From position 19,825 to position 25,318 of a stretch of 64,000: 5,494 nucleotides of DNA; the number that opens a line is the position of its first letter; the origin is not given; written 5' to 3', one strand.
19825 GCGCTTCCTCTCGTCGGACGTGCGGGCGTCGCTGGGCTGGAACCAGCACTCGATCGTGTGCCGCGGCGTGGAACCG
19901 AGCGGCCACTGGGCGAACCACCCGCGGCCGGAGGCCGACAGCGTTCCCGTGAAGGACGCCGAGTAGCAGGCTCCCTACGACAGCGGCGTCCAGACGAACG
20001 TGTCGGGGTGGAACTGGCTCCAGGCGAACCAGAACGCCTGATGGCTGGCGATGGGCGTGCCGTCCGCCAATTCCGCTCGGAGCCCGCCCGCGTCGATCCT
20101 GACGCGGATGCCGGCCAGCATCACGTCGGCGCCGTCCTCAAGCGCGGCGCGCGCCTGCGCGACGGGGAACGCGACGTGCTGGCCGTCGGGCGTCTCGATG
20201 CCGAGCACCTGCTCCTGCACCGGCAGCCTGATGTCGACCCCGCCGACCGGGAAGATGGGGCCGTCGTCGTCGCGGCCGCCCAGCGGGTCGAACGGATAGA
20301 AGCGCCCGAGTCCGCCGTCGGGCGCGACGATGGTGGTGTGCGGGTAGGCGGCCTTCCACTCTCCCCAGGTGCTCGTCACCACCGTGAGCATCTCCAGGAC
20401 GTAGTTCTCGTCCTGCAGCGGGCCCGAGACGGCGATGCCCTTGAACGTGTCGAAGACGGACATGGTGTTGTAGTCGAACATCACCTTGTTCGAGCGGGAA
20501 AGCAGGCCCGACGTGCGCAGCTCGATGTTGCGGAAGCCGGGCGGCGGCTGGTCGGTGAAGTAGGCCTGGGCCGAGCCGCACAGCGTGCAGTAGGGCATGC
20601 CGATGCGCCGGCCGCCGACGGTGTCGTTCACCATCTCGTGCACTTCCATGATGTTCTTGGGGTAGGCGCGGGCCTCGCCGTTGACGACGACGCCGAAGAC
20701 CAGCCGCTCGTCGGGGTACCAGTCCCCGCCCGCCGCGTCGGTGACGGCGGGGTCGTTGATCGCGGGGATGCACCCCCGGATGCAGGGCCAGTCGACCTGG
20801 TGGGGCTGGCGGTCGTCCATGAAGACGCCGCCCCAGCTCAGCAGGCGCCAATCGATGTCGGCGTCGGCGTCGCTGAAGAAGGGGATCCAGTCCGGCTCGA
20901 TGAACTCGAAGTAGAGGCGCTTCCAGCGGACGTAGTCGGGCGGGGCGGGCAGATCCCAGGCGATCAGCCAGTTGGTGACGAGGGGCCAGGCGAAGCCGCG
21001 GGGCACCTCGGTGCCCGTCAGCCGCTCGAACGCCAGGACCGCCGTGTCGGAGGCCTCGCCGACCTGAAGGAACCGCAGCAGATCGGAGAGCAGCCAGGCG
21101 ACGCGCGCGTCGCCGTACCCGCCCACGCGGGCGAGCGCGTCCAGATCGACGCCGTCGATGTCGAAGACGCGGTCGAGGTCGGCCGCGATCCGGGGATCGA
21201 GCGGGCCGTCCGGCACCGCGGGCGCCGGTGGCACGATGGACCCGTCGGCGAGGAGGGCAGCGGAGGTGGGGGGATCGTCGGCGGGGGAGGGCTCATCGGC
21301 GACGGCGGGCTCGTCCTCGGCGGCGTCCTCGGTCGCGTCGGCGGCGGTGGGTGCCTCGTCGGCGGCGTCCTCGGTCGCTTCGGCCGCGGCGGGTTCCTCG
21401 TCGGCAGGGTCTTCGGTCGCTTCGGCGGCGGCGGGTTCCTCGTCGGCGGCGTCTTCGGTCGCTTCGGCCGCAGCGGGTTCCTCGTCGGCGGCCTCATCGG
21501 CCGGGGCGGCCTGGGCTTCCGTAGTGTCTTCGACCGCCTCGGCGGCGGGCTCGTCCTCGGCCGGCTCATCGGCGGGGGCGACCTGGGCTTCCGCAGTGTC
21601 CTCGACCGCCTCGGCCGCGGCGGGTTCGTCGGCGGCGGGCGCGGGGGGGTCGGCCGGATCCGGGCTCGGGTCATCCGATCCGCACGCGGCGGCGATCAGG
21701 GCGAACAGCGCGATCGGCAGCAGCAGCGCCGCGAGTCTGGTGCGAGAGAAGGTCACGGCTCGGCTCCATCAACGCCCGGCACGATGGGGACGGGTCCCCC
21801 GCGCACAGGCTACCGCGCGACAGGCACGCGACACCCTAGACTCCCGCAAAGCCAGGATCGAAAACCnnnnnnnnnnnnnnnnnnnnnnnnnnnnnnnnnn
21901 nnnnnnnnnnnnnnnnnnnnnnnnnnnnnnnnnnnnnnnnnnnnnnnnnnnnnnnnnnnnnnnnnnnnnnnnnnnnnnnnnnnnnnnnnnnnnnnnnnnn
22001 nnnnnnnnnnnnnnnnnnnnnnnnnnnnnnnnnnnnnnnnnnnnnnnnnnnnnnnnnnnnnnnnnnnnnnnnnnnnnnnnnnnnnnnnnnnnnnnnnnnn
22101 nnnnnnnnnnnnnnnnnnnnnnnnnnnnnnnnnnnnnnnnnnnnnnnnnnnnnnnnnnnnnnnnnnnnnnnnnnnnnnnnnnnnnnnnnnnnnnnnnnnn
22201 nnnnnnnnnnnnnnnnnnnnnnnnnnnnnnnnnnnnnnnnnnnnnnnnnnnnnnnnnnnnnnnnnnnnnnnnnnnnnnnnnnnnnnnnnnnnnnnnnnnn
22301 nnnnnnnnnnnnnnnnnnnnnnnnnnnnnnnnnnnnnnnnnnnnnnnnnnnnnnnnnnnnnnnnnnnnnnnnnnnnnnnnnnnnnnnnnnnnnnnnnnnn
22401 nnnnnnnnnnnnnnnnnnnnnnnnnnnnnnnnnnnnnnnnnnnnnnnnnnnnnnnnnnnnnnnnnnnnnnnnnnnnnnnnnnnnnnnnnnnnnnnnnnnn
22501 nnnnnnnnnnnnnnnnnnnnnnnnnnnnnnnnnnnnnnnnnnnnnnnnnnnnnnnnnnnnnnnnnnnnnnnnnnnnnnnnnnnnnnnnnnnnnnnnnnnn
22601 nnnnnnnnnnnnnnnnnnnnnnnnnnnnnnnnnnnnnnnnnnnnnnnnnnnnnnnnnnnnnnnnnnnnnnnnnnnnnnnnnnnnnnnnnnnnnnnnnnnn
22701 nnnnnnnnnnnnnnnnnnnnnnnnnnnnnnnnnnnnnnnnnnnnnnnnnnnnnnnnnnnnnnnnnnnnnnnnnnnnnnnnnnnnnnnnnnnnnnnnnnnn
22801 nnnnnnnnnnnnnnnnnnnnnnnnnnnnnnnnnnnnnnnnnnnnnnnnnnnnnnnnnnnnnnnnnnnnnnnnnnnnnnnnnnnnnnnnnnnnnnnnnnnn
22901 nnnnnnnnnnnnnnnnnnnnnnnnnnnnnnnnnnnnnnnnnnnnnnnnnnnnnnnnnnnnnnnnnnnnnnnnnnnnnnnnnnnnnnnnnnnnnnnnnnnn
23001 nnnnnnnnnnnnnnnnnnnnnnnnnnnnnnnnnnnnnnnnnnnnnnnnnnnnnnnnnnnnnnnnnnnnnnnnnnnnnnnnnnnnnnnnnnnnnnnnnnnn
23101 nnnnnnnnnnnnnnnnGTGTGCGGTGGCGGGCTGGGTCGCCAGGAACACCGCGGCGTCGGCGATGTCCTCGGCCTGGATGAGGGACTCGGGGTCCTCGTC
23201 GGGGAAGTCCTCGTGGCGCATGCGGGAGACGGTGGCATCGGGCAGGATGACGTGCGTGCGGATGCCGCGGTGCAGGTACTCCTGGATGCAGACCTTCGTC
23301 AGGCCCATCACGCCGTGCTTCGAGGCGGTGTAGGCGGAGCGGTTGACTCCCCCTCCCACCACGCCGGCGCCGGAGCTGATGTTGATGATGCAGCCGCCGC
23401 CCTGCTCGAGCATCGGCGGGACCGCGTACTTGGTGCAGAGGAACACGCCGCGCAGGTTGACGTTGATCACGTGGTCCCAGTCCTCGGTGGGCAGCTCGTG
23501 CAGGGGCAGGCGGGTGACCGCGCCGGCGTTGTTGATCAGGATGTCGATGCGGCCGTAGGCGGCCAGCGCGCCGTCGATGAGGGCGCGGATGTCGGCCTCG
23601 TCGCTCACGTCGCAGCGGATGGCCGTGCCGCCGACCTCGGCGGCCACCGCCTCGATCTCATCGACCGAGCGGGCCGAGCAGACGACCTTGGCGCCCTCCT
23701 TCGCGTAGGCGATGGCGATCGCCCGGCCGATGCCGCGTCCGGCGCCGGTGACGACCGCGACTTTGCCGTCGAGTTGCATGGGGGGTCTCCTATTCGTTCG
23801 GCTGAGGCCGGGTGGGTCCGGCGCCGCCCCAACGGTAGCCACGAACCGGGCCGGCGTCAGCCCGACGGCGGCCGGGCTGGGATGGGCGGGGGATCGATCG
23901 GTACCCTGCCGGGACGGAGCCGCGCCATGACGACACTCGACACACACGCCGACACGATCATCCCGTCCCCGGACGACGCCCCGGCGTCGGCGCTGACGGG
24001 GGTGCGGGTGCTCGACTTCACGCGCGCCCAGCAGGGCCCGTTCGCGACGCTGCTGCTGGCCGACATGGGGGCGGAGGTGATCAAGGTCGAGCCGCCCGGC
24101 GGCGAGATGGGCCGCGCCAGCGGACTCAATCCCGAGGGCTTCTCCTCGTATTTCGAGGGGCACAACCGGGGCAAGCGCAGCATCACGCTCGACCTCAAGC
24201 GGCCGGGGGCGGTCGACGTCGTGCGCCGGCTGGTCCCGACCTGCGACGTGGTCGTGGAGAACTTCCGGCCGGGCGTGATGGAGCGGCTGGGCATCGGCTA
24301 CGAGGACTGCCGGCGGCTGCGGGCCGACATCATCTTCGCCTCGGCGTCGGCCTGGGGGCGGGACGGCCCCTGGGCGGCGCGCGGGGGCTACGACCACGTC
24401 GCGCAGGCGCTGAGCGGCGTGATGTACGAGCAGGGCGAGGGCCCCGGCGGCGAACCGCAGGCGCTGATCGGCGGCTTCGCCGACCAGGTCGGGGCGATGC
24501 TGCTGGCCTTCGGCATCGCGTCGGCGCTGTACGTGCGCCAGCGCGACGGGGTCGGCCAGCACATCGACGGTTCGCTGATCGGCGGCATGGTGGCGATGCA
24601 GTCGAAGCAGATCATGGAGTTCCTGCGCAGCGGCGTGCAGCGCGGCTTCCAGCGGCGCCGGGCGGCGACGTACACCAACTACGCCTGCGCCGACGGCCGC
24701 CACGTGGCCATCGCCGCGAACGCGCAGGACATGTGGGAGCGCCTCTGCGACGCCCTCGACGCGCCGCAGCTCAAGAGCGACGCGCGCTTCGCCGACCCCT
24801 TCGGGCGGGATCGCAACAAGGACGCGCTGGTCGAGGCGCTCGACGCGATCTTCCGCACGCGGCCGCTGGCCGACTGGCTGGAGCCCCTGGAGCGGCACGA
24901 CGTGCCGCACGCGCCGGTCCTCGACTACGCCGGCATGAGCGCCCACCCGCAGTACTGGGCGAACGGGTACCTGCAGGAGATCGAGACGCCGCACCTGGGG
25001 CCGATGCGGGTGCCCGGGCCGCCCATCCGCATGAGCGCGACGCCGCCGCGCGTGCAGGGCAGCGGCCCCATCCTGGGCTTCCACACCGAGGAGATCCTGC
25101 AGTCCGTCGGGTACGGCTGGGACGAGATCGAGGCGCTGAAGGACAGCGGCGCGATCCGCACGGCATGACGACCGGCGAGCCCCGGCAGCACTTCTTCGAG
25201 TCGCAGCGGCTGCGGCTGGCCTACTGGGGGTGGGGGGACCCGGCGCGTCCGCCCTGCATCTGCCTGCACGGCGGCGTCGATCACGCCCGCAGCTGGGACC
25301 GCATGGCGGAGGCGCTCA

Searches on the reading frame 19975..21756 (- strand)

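Call 11: search_protein_families(library=pfam, proteins=[window:19975-21756:-], max_evalue=1)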
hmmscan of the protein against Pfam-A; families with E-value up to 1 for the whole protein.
window:19975-21756:- (593 aa): 1 family
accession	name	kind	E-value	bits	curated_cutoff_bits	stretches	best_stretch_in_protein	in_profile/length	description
PF11376.13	DUF3179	-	9.9e-61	206.2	27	2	328-538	2-208/292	Protein of unknown function (DUF3179)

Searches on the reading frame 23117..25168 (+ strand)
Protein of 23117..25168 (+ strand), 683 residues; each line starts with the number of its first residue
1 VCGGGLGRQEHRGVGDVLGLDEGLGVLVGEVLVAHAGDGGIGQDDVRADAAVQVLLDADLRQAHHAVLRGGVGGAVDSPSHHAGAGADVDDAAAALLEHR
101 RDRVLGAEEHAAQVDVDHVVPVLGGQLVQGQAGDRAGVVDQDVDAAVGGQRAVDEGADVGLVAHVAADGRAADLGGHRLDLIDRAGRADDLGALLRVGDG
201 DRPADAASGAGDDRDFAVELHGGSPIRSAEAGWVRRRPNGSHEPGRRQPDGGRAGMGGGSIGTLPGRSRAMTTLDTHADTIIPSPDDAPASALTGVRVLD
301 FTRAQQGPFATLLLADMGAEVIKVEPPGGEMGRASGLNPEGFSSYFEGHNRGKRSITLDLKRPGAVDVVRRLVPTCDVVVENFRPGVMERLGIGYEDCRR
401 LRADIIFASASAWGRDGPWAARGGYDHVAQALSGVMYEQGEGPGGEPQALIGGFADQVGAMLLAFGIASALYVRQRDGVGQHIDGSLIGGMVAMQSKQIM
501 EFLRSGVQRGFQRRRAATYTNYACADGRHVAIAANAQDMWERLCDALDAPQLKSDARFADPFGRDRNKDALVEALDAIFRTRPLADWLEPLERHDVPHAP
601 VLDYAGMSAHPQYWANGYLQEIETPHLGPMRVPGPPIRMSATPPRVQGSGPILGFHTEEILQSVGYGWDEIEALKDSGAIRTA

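Call 11: search_protein_families(library=pfam, proteins=[window:23117-25168:+], max_evalue=1)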
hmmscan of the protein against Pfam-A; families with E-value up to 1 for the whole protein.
window:23117-25168:+ (683 aa): 1 family
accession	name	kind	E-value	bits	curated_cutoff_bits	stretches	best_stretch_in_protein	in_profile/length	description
PF02515.22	CoA_transf_3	-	1.7e-114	383.2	23.3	1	293-657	1-366/366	CoA-transferase family III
